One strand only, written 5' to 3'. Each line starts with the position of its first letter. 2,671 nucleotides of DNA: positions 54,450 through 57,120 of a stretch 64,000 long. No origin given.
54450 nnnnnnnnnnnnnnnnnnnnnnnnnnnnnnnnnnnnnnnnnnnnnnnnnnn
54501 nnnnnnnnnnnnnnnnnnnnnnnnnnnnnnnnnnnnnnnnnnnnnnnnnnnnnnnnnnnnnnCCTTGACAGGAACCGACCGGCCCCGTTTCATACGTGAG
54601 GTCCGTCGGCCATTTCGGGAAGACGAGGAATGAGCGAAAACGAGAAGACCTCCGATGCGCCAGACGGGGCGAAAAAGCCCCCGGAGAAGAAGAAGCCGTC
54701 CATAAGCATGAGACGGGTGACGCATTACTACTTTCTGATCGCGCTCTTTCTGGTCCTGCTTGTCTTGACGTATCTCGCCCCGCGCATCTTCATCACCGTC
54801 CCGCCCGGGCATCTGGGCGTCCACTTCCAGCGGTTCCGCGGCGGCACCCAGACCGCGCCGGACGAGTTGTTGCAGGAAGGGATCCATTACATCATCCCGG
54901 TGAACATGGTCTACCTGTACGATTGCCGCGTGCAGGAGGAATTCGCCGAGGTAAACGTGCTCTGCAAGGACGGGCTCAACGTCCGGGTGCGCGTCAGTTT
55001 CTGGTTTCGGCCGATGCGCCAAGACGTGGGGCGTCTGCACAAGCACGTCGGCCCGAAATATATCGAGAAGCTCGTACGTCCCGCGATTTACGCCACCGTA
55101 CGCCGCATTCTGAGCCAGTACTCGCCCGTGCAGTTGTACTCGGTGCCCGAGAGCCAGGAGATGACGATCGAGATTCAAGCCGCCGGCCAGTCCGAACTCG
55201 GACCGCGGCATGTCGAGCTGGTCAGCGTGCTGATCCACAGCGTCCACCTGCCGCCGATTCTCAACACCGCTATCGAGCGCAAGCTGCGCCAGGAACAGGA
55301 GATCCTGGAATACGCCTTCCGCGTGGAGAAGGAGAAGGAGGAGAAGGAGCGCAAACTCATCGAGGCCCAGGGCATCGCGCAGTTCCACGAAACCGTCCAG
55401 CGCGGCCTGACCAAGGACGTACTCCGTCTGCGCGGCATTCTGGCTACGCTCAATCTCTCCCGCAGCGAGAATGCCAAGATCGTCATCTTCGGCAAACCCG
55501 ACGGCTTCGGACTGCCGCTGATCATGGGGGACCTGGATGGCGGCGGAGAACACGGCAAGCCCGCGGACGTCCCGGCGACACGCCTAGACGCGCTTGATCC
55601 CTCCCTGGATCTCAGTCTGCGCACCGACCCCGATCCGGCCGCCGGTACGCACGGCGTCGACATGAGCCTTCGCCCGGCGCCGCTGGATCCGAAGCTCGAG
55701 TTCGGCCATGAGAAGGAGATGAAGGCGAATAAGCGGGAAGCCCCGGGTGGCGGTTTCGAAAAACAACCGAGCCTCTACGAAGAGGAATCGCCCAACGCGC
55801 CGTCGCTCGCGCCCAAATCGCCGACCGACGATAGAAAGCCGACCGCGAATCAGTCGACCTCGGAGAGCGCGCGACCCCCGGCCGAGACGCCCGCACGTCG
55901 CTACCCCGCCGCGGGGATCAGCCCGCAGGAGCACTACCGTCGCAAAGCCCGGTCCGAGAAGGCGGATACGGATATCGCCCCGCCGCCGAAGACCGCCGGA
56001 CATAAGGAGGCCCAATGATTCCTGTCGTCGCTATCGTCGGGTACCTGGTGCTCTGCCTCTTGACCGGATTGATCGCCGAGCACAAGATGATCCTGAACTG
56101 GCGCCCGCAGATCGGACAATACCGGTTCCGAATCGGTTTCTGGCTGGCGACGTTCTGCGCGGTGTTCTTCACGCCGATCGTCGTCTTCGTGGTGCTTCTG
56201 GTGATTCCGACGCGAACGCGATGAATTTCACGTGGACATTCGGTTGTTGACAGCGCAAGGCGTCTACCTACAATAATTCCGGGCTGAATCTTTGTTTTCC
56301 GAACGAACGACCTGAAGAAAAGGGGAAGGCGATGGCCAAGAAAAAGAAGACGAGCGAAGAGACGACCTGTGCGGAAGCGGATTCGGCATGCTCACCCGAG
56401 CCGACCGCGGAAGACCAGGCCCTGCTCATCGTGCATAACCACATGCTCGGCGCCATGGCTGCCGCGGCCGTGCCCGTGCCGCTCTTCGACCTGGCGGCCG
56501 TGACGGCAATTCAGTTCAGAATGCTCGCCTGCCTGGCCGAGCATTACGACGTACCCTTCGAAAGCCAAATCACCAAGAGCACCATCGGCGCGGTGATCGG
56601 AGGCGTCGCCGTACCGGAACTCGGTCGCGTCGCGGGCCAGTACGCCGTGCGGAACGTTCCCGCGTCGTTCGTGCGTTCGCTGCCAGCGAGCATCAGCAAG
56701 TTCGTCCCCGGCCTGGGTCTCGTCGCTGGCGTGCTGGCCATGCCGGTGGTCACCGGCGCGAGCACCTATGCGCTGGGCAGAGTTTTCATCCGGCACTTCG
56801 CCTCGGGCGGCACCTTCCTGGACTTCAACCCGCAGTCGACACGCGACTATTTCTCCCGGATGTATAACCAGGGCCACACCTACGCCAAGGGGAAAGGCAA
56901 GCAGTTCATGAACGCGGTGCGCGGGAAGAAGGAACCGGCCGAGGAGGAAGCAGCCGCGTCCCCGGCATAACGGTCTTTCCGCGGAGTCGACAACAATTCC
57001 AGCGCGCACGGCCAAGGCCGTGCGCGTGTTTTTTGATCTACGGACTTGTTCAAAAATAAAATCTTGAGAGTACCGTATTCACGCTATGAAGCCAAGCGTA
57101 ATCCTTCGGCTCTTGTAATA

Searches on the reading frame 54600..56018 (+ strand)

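Call 24: search_protein_families(library=pfam, proteins=[window:54600-56018:+], max_evalue=0.00001)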
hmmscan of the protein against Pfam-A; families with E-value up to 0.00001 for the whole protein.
window:54600-56018:+ (472 aa): 1 family
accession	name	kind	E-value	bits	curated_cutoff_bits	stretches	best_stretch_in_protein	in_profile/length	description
PF01145.31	Band_7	-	4.9e-27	95.5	23.6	1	66-249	2-174/176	SPFH domain / Band 7 family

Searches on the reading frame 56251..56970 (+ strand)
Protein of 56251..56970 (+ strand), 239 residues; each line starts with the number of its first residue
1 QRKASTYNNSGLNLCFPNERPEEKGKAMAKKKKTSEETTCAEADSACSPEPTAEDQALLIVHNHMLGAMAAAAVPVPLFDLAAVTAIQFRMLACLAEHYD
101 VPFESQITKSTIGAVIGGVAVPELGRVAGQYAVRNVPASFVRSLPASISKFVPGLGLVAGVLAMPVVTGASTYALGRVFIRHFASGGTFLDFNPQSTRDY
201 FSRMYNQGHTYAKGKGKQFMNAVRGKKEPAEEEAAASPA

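Call 24: search_protein_families(library=pfam, proteins=[window:56251-56970:+], max_evalue=0.00001)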
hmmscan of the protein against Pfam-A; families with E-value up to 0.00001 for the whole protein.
window:56251-56970:+ (239 aa): 1 family
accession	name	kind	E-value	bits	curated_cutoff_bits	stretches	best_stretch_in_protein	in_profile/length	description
PF05128.17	DUF697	-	1.2e-09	38.6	27.7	1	59-206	25-158/162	Domain of unknown function (DUF697)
